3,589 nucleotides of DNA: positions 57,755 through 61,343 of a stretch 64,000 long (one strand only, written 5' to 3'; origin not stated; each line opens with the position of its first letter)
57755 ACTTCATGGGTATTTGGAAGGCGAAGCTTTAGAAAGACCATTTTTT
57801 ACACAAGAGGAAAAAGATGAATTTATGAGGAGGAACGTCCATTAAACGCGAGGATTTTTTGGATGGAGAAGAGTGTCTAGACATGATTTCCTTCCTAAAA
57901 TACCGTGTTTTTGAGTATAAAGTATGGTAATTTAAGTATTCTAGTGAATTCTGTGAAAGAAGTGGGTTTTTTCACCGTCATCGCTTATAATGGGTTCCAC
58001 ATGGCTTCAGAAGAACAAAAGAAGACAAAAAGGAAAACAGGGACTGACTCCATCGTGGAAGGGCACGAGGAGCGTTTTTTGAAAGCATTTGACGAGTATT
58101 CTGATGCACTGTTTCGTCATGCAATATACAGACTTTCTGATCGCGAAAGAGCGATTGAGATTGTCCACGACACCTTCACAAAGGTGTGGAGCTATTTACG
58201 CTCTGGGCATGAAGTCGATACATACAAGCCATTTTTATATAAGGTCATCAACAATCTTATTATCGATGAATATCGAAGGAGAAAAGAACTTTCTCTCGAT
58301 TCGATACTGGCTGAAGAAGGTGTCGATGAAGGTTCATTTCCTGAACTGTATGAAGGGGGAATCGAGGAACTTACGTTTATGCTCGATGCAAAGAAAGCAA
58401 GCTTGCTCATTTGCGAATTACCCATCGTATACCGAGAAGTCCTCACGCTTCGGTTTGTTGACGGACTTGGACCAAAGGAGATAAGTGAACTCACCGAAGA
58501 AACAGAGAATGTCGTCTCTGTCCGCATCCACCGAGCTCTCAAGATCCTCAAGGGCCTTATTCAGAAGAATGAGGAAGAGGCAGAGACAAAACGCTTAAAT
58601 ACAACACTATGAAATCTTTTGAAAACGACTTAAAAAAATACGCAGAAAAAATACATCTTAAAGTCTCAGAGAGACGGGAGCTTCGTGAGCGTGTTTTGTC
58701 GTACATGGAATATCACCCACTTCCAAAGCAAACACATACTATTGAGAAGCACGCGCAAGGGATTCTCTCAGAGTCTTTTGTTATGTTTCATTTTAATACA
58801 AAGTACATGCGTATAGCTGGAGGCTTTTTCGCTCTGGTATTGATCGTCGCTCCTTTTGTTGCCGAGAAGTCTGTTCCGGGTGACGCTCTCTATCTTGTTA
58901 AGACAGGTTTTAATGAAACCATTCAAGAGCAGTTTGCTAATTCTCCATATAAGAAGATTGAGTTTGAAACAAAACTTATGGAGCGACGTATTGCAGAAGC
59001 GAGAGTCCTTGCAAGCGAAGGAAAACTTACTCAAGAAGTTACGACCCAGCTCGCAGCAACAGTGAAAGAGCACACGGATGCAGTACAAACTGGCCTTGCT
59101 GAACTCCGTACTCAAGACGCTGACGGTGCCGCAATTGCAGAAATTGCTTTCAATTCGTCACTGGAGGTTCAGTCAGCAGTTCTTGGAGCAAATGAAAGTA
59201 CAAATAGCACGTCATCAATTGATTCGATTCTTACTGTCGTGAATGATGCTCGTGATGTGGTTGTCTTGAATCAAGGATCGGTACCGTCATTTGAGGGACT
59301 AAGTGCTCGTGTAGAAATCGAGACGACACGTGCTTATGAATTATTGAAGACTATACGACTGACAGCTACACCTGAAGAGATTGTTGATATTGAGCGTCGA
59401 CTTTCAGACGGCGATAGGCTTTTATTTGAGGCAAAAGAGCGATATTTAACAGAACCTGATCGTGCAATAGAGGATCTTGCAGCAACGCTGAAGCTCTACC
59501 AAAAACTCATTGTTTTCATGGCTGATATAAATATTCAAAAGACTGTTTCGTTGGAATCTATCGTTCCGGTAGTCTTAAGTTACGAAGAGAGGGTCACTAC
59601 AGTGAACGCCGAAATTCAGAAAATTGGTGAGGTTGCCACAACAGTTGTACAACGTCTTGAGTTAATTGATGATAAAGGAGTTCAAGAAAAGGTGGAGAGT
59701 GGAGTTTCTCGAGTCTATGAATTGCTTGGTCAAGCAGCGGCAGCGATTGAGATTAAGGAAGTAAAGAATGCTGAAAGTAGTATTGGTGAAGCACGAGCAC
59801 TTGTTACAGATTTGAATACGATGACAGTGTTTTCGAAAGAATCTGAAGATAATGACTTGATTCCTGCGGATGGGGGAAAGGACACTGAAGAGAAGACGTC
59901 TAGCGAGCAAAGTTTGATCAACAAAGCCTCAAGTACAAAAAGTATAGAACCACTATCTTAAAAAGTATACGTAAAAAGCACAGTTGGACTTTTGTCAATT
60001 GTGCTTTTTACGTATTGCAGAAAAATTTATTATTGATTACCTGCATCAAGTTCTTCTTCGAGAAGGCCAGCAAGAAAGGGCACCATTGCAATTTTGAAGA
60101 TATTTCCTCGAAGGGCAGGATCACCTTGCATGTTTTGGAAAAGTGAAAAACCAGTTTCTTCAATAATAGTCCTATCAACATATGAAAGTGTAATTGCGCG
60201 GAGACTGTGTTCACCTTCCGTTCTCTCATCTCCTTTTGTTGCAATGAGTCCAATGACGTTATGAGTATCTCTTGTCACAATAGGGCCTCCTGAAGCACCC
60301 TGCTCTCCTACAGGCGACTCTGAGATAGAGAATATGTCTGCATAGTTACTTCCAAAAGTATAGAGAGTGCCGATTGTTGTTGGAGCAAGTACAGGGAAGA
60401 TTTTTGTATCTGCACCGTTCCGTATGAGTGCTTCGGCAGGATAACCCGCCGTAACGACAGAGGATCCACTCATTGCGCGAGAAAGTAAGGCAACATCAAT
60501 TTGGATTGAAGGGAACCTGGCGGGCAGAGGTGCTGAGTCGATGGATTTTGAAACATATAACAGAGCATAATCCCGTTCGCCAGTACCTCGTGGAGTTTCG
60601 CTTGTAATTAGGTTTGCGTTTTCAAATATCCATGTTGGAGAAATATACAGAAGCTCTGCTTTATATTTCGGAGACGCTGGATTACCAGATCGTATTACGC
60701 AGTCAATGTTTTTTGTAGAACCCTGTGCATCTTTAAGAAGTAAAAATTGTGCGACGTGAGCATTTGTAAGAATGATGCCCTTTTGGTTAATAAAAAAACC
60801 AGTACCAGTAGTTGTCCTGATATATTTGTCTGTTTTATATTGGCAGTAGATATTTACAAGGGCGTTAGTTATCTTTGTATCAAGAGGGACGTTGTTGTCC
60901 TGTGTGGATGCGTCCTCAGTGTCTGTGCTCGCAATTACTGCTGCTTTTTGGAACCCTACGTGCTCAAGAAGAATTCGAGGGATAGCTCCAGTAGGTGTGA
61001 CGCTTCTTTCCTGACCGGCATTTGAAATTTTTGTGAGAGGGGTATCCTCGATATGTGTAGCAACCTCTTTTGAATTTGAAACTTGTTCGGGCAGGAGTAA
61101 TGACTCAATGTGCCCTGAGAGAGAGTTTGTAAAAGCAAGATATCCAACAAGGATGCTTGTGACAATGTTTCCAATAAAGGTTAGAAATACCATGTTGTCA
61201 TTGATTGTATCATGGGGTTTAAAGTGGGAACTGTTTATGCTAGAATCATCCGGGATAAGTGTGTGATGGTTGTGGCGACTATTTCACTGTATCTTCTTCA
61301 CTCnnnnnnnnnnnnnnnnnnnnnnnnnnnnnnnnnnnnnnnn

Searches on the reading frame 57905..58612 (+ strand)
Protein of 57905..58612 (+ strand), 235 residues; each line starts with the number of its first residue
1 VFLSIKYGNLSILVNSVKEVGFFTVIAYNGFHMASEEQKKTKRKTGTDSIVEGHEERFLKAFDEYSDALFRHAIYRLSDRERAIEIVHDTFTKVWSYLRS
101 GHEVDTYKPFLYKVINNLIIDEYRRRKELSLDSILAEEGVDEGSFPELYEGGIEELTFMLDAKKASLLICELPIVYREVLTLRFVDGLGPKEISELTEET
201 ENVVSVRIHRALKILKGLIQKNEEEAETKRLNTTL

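Call 13: search_protein_families(library=pfam, proteins=[window:57905-58612:+], max_evalue=0.001)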
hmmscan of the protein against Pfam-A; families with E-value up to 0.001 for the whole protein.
window:57905-58612:+ (235 aa): 3 families
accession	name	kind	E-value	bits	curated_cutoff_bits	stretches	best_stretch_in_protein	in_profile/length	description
PF08281.18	Sigma70_r4_2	-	1.1e-11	44.7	25.7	1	168-214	7-53/54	Sigma-70, region 4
PF04542.20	Sigma70_r2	-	4.4e-07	30.1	24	1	62-127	2-69/71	Sigma-70 region 2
PF04545.22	Sigma70_r4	-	0.00011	22.1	24.1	0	177-216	10-49/50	Sigma-70, region 4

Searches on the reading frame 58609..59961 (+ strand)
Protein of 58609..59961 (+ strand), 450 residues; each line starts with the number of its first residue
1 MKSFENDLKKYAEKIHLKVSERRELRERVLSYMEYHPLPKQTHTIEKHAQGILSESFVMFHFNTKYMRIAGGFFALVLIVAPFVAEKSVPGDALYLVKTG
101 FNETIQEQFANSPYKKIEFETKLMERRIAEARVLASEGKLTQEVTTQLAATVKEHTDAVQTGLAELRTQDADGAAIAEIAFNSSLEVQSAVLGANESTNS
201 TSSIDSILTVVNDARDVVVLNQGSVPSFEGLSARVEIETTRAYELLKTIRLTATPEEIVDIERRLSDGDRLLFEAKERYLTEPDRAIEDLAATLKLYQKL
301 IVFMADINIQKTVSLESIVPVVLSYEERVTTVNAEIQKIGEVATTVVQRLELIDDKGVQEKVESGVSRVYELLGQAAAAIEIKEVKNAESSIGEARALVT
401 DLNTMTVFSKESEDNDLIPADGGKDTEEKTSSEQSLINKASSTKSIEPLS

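Call 13: search_protein_families(library=pfam, proteins=[window:58609-59961:+], max_evalue=0.001)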
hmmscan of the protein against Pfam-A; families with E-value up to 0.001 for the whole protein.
window:58609-59961:+ (450 aa): 1 family
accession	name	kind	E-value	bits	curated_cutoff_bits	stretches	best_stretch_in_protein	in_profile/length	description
PF18915.5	DUF5667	-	3e-09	37.6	27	1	88-171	2-81/99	Domain of unknown function (DUF5667)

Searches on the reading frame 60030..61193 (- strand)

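Call 13: search_protein_families(library=pfam, proteins=[window:60030-61193:-], max_evalue=0.001)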
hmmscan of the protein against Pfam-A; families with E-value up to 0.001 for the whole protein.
window:60030-61193:- (387 aa): 2 families
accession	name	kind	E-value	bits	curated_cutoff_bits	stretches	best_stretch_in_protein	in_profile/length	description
PF13365.12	Trypsin_2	-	4e-12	47.5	27.6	1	130-316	1-144/144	Trypsin-like peptidase domain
PF00089.32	Trypsin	-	1.1e-05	25.8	20.6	1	127-323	24-200/220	Trypsin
